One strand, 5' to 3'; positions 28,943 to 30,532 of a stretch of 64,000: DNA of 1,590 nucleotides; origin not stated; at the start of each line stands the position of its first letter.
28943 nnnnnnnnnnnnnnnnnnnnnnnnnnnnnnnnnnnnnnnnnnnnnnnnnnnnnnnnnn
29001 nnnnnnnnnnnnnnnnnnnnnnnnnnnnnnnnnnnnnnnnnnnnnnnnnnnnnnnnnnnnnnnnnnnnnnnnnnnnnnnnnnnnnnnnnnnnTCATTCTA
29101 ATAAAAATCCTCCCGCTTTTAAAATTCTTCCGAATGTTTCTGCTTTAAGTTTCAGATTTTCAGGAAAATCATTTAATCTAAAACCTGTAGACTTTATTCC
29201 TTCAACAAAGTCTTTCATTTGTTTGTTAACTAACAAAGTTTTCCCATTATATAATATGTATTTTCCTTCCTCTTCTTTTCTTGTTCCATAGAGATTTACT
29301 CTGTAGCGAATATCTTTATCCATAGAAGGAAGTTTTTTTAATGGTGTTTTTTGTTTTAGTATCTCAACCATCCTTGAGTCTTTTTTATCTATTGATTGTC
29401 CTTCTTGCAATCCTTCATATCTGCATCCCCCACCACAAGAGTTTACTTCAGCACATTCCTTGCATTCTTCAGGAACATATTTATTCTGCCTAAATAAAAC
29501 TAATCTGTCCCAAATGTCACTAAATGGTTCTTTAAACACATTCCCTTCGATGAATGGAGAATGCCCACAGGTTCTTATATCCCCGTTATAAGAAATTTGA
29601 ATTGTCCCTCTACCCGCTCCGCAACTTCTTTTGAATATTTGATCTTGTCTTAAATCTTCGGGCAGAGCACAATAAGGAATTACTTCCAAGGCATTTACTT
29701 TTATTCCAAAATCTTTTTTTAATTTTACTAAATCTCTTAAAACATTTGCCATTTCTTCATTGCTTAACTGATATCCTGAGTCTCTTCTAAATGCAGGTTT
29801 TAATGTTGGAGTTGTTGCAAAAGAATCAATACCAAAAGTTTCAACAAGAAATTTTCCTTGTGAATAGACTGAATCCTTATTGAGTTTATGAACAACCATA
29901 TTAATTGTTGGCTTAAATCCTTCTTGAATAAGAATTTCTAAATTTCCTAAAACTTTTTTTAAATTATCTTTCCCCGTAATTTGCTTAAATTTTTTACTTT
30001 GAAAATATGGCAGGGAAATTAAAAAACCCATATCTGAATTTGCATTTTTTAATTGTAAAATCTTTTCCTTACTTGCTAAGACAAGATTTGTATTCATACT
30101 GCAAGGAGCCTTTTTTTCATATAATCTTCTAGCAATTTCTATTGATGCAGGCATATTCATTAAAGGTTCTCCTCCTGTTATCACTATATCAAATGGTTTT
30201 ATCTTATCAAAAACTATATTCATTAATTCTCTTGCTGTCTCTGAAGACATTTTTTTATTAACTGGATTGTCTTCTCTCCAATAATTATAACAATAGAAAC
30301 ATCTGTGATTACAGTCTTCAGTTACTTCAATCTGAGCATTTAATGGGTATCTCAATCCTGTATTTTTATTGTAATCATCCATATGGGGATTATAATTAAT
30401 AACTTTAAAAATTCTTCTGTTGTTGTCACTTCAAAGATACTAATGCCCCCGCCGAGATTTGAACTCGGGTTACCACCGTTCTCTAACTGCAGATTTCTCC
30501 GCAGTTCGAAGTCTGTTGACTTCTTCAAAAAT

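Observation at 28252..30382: Candidate archaeal RiPP system: radical-SAM/SPASM maturase, HExxH peptidase and a 7-Cys 61-aa peptide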

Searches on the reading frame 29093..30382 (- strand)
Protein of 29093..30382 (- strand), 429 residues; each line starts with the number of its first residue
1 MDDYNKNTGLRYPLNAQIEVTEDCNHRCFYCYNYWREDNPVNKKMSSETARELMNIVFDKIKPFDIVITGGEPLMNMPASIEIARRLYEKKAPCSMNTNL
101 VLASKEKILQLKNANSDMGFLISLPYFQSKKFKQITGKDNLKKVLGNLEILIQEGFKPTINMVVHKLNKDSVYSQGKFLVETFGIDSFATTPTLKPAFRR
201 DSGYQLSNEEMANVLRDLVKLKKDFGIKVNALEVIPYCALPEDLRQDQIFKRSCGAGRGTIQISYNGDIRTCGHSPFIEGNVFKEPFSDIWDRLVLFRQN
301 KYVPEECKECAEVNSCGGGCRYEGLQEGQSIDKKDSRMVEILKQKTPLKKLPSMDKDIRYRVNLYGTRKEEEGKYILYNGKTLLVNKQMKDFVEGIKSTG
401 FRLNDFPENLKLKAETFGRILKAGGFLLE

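Call 3: search_protein_families(library=pfam, proteins=[window:29093-30382:-], max_evalue=1)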
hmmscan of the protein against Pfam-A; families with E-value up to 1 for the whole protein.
window:29093-30382:- (429 aa): 3 families
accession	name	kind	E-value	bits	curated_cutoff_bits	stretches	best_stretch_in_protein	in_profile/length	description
PF04055.27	Radical_SAM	-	6.5e-19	69.1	29.5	1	18-170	1-157/166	Radical SAM superfamily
PF13353.11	Fer4_12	-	3.7e-10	40.7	22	1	22-130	13-121/137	4Fe-4S single cluster domain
PF13186.11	SPASM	-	8.2e-08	32.9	21.5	1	254-310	1-66/67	Iron-sulfur cluster-binding domain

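Call 4: search_protein_families(library=ncbifam, proteins=[window:29093-30382:-], max_evalue=1)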
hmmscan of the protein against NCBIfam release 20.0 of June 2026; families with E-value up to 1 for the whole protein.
window:29093-30382:- (429 aa): 92 families (the best 25 are shown)
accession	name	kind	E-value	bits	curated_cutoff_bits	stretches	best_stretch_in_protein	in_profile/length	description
TIGR04055.1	rSAM_NirJ2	equivalog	1e-23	84.4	500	1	20-322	6-305/326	putative heme d1 biosynthesis radical SAM protein NirJ2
NF047865.1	rSAM_PapB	equivalog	8.3e-22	77.8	340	1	19-328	8-324/330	PapB family radical SAM/SPASM ranthipeptide maturase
TIGR04545.1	rSAM_ahbD_hemeb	equivalog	5e-20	72.2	500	1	19-322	5-319/339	heme b synthase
TIGR04303.1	GeoRSP_rSAM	equivalog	8.5e-19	68.3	400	1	11-325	2-311/325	GeoRSP system radical SAM/SPASM protein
TIGR02668.1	moaA_archaeal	equivalog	8.5e-19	67.7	325.25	1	17-173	13-167/303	GTP 3',8-cyclase MoaA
NF001199.0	PRK00164.2-1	equivalog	1e-18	67.5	231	1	15-174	13-170/308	GTP 3',8-cyclase MoaA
TIGR04064.1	rSAM_nif11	equivalog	9.9e-17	60.8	518.7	2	252-346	332-426/459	nif11-like peptide radical SAM maturase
TIGR02666.1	moaA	equivalog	1.7e-16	60.2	284.05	1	18-172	14-173/336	GTP 3',8-cyclase MoaA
TIGR04250.1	SCM_rSAM_ScmE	equivalog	2.6e-16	59.5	400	1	15-320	4-327/358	SynChlorMet cassette radical SAM/SPASM protein ScmE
TIGR03906.1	quino_hemo_SAM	equivalog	3e-16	59.1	453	1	12-324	91-418/467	quinohemoprotein amine dehydrogenase maturation protein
TIGR03962.1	mycofact_rSAM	equivalog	3.7e-16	59.2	265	1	8-340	6-333/339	mycofactocin radical SAM maturase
TIGR04133.1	rSAM_w_lipo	hypoth_equivalog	4.7e-16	58.7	425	1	18-320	28-331/350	TIGR04133 family radical SAM/SPASM protein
NF045574.1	sacti_mat_StsB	exception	6.6e-16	58.2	625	1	19-344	101-419/466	StsB family radical SAM/SPASM domain sactipeptide maturase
TIGR04053.2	TIGR04053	equivalog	9.7e-16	58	395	2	13-235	7-227/366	TIGR04053 family radical SAM/SPASM domain-containing protein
NF050035.1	rSAM_WgK_link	exception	3e-15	56.1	650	2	12-232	7-223/367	radical SAM/SPASM peptide maturase WgkB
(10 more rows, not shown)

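Call 6: find_homologous_proteins(query=window:29093-30382:-)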
Query window:29093-30382:- (429 aa): 185 proteins with E <= 0.001 among 4143 candidates; the best 120 are listed.
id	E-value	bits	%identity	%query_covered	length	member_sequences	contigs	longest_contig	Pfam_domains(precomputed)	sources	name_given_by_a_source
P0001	2.1e-291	984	100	100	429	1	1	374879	PF13186.12,PF04055.28,PF13353.12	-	-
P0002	1.6e-240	816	82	99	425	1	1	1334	PF13186.12,PF04055.28,PF13353.12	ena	-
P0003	6.9e-237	804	81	99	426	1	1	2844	PF13186.12,PF04055.28,PF13353.12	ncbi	-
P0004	1.2e-234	797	78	99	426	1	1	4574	PF13186.12,PF04055.28,PF13353.12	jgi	-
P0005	5.5e-226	768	76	99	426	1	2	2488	PF13186.12,PF04055.28,PF13353.12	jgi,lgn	-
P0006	1.3e-223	760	76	99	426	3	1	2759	PF13186.12,PF04055.28,PF13353.12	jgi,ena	-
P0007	2.9e-222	756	76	99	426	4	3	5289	PF13186.12,PF04055.28,PF13353.12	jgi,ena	-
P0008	7.5e-222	754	75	99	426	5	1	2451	PF13186.12,PF04055.28,PF13353.12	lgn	-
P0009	2.7e-219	746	74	99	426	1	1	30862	PF13186.12,PF04055.28,PF13353.12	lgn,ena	-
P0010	1.2e-216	737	73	99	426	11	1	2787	PF13186.12,PF04055.28,PF13353.12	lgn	-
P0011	1.1e-215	734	73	99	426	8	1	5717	PF13186.12,PF04055.28,PF13353.12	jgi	-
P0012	4.8e-213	725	81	90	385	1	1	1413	PF13186.12,PF04055.28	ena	-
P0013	1.1e-208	711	74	99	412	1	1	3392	PF04055.28,PF13353.12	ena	-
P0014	1.1e-205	701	70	97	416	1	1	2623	PF13186.12,PF04055.28,PF13353.12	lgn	-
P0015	2.5e-205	700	70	99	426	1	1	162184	PF13186.12,PF04055.28,PF13353.12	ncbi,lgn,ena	-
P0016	1.6e-202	691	68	99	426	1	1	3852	PF13186.12,PF04055.28,PF13353.12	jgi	-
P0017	2.2e-199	680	68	99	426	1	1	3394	PF13186.12,PF04055.28,PF13353.12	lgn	-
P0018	5.6e-181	620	63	98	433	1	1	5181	PF13186.12,PF04055.28,PF13353.12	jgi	-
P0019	1.5e-152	526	76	68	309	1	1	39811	PF04055.28,PF13353.12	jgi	-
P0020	2.8e-134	466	49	97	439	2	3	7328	PF13186.12,PF04055.28,PF13353.12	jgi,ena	-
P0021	4.5e-132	459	50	97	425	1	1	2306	PF13186.12,PF04055.28,PF13353.12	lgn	-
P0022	2.0e-128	447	50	97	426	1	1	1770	PF13186.12,PF04055.28,PF13353.12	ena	-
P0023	3.0e-125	436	48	97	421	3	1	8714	PF13186.12,PF04055.28,PF13353.12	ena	-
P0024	1.0e-124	435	48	97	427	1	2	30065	PF13186.12,PF04055.28,PF13353.12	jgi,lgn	-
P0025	2.5e-123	430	75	57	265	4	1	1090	PF04055.28,PF13353.12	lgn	-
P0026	1.4e-122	427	47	94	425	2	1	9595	PF13186.12,PF04055.28,PF13353.12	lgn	-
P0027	1.4e-120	421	47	97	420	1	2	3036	PF13186.12,PF04055.28,PF13353.12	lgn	-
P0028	2.1e-117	410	45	97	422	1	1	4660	PF13186.12,PF04055.28,PF13353.12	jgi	jgi:radical SAM protein with 4Fe4S-binding SPASM domain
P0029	5.9e-111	389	47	90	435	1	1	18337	PF13186.12,PF04055.28,PF13353.12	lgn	-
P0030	6.2e-111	389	45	86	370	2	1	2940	PF13186.12,PF04055.28,PF13353.12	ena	-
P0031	4.1e-104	367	41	97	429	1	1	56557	PF04055.28,PF13353.12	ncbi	ncbi:MAG: radical SAM protein [Nanobdellota archaeon]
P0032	6.7e-93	330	52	67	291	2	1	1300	PF13186.12,PF04055.28,PF13353.12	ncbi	ncbi:hypothetical protein LCGC14_2708660, partial [marine sediment metagenome]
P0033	9.9e-57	210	33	80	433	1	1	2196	PF13186.12,PF04055.28,PF13353.12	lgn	-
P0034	1.8e-55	206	32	96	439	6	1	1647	PF04055.28,PF13353.12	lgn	-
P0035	2.7e-54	202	32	90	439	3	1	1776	PF13186.12,PF04055.28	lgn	-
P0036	1.0e-53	201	32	90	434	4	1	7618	PF13186.12,PF04055.28,PF13353.12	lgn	-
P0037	1.1e-51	194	31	95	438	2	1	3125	PF13186.12,PF04055.28,PF13353.12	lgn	-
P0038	4.1e-50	189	31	91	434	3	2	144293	PF13186.12,PF04055.28,PF13353.12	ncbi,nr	ncbi:MAG: radical SAM protein [Saprospiraceae bacterium]|nr:radical SAM protein [Saprospiraceae bact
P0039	6.6e-50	188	36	73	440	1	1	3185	PF13186.12,PF04055.28,PF13353.12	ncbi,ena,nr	ncbi:radical SAM protein [Patescibacteria group bacterium]|nr:radical SAM protein [Patescibacteria g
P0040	8.4e-49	184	31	97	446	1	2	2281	PF04055.28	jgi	jgi:radical SAM protein with 4Fe4S-binding SPASM domain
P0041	1.4e-48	184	32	86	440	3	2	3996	PF04055.28,PF13353.12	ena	-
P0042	2.9e-48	183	32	86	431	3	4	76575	PF13186.12,PF04055.28,PF13353.12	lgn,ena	-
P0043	5.3e-48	182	33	73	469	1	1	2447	PF13186.12,PF04055.28,PF13353.12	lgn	-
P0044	5.8e-48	182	33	74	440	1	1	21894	PF04055.28,PF13353.12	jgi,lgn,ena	-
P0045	9.5e-48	181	30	81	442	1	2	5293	PF13186.12,PF04055.28,PF13353.12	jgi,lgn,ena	jgi:radical SAM protein with 4Fe4S-binding SPASM domain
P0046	1.0e-47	181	31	84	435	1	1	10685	PF13186.12,PF04055.28,PF13353.12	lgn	-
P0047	2.1e-47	180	30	87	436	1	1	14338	PF13186.12,PF04055.28,PF13353.12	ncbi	-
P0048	4.2e-47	179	30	88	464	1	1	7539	PF13186.12,PF04055.28,PF13353.12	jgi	jgi:radical SAM protein with 4Fe4S-binding SPASM domain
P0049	1.5e-46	177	32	76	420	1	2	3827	PF13186.12,PF04055.28,PF13353.12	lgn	-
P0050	3.7e-46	176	31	82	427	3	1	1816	PF13186.12,PF04055.28,PF13353.12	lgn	-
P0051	1.0e-45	174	29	98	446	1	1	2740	PF04055.28,PF13353.12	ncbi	-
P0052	1.6e-45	174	34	76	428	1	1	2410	PF04055.28,PF13353.12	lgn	-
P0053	2.1e-45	173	32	76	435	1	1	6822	PF04055.28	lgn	-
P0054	3.4e-45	173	32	87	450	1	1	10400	PF04055.28,PF13353.12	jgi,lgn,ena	-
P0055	4.4e-44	169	31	74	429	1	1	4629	PF04055.28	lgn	-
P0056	2.0e-43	167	29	76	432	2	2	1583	PF13186.12,PF04055.28,PF13353.12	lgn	-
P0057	1.3e-42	164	31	82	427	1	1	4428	PF13186.12,PF04055.28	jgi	jgi:radical SAM protein with 4Fe4S-binding SPASM domain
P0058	2.4e-42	163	32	76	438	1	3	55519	PF13186.12,PF04055.28,PF13353.12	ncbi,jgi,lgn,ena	-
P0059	4.1e-42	162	29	90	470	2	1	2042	PF04055.28,PF13353.12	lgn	-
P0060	7.0e-42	162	31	73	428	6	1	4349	PF13186.12,PF04055.28,PF13353.12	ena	-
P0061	2.4e-41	160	31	73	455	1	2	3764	PF13186.12,PF04055.28,PF13353.12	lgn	-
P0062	3.8e-41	159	31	73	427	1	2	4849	PF13186.12,PF04055.28,PF13353.12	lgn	-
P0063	4.4e-41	159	29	91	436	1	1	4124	PF04055.28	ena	-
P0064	5.6e-41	159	30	75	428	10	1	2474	PF13186.12,PF04055.28,PF13353.12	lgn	-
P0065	1.4e-40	157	32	73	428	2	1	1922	PF13186.12,PF04055.28,PF13353.12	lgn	-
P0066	1.5e-40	157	28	89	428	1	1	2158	PF13186.12,PF04055.28,PF13353.12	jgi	-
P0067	2.0e-40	157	33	74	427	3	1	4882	PF13186.12,PF04055.28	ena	-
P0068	2.5e-40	156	28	89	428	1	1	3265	PF13186.12,PF04055.28,PF13353.12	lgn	-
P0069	2.5e-40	156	31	74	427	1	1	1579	PF13186.12,PF04055.28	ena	-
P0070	3.0e-40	156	32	76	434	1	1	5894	PF04055.28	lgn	-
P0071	4.5e-40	156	32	76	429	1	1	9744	PF04055.28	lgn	-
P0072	5.0e-40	155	31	74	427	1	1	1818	PF13186.12,PF04055.28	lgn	-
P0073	5.2e-40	155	29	86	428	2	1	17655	PF13186.12,PF04055.28,PF13353.12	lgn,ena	-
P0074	7.7e-40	155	30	73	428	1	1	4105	PF13186.12,PF04055.28,PF13353.12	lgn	-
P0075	1.3e-39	154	29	82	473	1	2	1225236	PF04055.28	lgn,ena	-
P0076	1.3e-39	154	29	95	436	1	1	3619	PF04055.28,PF13353.12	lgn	-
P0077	1.6e-39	154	29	98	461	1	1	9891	PF04055.28,PF13353.12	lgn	-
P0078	2.6e-39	153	28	86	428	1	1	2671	PF13186.12,PF04055.28,PF13353.12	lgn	-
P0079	3.4e-39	153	29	75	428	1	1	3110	PF13186.12,PF04055.28,PF13353.12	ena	-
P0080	4.7e-39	152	29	90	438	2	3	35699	PF13186.12,PF04055.28,PF13353.12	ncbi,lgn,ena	-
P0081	4.7e-39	152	30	83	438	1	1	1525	PF13186.12,PF04055.28,PF13353.12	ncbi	-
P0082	7.7e-39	152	28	83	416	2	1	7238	PF04055.28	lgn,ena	-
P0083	8.1e-39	151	30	88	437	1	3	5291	PF04055.28,PF13353.12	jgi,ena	-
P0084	2.0e-38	150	26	97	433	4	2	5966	PF04055.28,PF13353.12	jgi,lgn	-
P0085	2.7e-38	150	31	76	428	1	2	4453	PF04055.28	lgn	-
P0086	4.6e-38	149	30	77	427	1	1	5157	PF13186.12,PF04055.28,PF13353.12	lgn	-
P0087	5.8e-38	149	29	95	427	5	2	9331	PF13186.12,PF04055.28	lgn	-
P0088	6.8e-38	148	29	77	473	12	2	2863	PF04055.28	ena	-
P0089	7.0e-38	148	28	97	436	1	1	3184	PF04055.28,PF13353.12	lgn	-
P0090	8.6e-38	148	27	87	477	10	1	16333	PF04055.28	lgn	-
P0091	1.2e-37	148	29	82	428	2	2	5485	PF13186.12,PF04055.28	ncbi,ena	-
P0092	6.6e-37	145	31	73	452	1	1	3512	PF04055.28,PF13353.12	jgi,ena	-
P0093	1.1e-36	144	29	83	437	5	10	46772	PF13186.12,PF04055.28,PF13353.12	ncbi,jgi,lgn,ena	-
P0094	1.6e-36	144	30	89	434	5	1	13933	PF04055.28,PF13353.12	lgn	-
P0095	1.7e-36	144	26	99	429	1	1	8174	PF04055.28,PF13353.12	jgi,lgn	jgi:radical SAM protein with 4Fe4S-binding SPASM domain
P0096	5.8e-36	142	28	83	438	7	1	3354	PF04055.28,PF13353.12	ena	-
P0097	3.0e-35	140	31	73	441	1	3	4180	PF04055.28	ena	-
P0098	3.0e-35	140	28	73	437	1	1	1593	PF04055.28,PF13353.12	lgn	-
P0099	7.4e-35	138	30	76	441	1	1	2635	PF13186.12,PF04055.28,PF13353.12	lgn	-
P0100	7.5e-35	138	29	83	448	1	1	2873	PF04055.28,PF13353.12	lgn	-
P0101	7.8e-33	132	27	83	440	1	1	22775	PF04055.28,PF13353.12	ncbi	-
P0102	1.2e-32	131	27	97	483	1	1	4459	PF04055.28,PF13353.12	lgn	-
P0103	5.3e-32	129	28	76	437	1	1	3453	PF13186.12,PF04055.28,PF13353.12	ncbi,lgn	-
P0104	1.3e-30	124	26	87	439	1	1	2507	PF04055.28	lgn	-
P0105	4.0e-21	93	25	71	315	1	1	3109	PF04055.28,PF13353.12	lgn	-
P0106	1.7e-15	75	26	72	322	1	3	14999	PF13186.12,PF04055.28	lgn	-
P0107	1.6e-14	71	22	72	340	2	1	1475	PF13186.12,PF04055.28,PF13353.12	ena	-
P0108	2.5e-13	68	27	75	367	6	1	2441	PF13186.12,PF04055.28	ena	-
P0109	3.7e-13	67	24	76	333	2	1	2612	PF04055.28,PF13353.12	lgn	-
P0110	1.3e-10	59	24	72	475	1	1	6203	PF04055.28,PF13353.12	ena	-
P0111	3.8e-10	57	25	74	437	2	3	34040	PF13186.12,PF04055.28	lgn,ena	-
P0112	7.4e-10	56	23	80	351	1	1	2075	PF13186.12,PF04055.28,PF13353.12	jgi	jgi:radical SAM protein with 4Fe4S-binding SPASM domain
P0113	1.6e-9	55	27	71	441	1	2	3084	PF13186.12,PF04055.28,PF13353.12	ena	-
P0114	3.6e-9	54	25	68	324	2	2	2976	PF13186.12,PF04055.28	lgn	-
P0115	3.8e-9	54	24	76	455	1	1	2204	PF13186.12,PF04055.28,PF13353.12,PF05402.19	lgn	-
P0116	6.7e-9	53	26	70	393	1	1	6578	PF13186.12,PF04055.28,PF13353.12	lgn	-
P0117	8.3e-9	53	25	75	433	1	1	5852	PF13186.12,PF04055.28,PF13353.12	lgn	-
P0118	1.1e-8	52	24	76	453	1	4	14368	PF13186.12,PF04055.28,PF13353.12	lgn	-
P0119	1.4e-8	52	25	70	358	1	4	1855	PF13186.12,PF04055.28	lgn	-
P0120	3.3e-8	51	22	74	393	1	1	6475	PF13186.12,PF04055.28,PF13353.12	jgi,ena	-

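Call 9: find_encoding_contigs(protein=P0015, flank=6000, max_places=3)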
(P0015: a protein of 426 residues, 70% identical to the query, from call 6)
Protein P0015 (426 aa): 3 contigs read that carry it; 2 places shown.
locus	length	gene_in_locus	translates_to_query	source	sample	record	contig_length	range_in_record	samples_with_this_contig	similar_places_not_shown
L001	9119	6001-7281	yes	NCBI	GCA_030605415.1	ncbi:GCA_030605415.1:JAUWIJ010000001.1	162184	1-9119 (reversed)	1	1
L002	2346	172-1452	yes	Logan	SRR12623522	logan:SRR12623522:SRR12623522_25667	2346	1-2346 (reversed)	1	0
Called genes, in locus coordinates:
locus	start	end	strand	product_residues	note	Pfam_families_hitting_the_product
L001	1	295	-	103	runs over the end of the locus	PF04266:ASCH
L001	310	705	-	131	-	PF00583:Acetyltransf_1 (weak), PF13673:Acetyltransf_10 (weak), PF13508:Acetyltransf_7 (weak)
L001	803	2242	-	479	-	PF01909:NTP_transf_2 (faint)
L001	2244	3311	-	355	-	PF07994:NAD_binding_5 (faint), PF01658:Inos-1-P_synth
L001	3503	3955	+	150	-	PF00293:NUDIX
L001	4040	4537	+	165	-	PF00293:NUDIX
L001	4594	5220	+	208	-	-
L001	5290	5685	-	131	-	PF00293:NUDIX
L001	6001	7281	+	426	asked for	PF13353:Fer4_12, PF04055:Radical_SAM, PF13186:SPASM (weak)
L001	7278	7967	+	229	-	-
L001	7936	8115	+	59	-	-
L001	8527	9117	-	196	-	?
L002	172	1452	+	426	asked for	PF13353:Fer4_12, PF04055:Radical_SAM, PF13186:SPASM (weak)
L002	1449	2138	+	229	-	-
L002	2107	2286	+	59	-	-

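Call 10: find_encoding_contigs(protein=P0024, flank=6000, max_places=3)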
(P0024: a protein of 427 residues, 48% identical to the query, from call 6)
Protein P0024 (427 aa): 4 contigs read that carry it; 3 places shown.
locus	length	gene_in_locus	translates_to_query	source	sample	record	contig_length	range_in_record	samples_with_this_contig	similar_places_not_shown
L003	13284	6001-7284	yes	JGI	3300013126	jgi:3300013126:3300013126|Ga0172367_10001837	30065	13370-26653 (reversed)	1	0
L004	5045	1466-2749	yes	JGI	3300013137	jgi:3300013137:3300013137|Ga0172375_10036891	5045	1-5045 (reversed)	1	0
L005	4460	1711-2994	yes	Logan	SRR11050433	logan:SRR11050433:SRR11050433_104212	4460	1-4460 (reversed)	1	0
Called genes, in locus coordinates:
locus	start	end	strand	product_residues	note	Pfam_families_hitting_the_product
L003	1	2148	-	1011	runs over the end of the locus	-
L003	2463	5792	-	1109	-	-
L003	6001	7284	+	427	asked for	PF04055:Radical_SAM, PF13353:Fer4_12, PF13186:SPASM (weak)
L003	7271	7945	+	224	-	-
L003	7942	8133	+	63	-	-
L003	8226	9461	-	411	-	PF18962:Por_Secre_tail (faint)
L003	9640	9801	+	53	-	-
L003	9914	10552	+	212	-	-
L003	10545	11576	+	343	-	PF00899:ThiF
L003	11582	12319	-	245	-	PF00398:RrnaAD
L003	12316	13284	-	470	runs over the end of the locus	PF01139:RtcB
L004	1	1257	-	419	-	?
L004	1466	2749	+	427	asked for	PF04055:Radical_SAM, PF13353:Fer4_12, PF13186:SPASM (weak)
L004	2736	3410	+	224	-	-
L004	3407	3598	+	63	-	-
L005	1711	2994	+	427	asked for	PF04055:Radical_SAM, PF13353:Fer4_12, PF13186:SPASM (weak)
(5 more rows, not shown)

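Call 13: find_encoding_contigs(protein=P0031, flank=6000, max_places=2)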
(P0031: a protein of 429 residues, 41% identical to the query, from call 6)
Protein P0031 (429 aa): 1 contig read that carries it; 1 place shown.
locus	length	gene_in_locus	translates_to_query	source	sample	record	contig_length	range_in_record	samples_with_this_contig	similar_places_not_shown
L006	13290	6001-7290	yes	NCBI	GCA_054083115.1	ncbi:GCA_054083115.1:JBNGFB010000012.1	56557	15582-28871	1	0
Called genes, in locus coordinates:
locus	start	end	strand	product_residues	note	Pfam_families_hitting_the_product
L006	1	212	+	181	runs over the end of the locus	PF00583:Acetyltransf_1, PF13508:Acetyltransf_7 (faint)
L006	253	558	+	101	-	-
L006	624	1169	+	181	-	PF00583:Acetyltransf_1 (weak)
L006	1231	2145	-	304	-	PF02661:Fic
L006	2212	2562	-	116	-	-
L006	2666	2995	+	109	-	-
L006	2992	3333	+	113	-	PF10049:DUF2283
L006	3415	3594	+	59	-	-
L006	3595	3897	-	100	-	-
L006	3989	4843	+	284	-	PF01209:Ubie_methyltran (faint), PF05175:MTS (weak), PF13489:Methyltransf_23, PF13847:Methyltransf_31 (weak), PF08241:Methyltransf_11, PF08242:Methyltransf_12 (weak), PF13649:Methyltransf_25 (weak)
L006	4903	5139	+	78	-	PF10884:DUF2683 (weak)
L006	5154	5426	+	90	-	-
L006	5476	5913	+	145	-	-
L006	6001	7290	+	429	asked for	PF13353:Fer4_12, PF04055:Radical_SAM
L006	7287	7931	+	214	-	-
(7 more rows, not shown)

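Call 14: find_encoding_contigs(protein=P0038, flank=6000, max_places=2)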
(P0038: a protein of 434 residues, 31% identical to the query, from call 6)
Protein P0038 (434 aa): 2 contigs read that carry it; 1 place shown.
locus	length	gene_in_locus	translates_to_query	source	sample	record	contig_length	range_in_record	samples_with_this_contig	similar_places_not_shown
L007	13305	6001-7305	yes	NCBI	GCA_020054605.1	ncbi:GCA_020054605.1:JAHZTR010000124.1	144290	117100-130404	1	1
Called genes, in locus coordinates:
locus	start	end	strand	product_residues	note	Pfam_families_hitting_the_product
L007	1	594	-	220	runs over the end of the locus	PF01522:Polysacc_deac_1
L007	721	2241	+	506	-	PF00749:tRNA-synt_1c, PF19269:Anticodon_2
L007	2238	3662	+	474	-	PF00753:Lactamase_B, PF12706:Lactamase_B_2 (faint), PF16661:Lactamase_B_6, PF10996:Beta-Casp, PF07521:RMMBL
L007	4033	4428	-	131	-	-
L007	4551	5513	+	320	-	-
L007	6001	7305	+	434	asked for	PF04055:Radical_SAM, PF13353:Fer4_12, PF13186:SPASM (weak)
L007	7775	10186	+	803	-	PF04313:HSDR_N (weak), PF13588:HSDR_N_2 (weak), PF00270:DEAD, PF04851:ResIII, PF18766:SWI2_SNF2, PF08463:EcoEI_R_C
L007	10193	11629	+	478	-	PF12161:HsdM_N, PF02384:N6_Mtase, PF07669:Eco57I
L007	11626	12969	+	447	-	PF01420:Methylase_S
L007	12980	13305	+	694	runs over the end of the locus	-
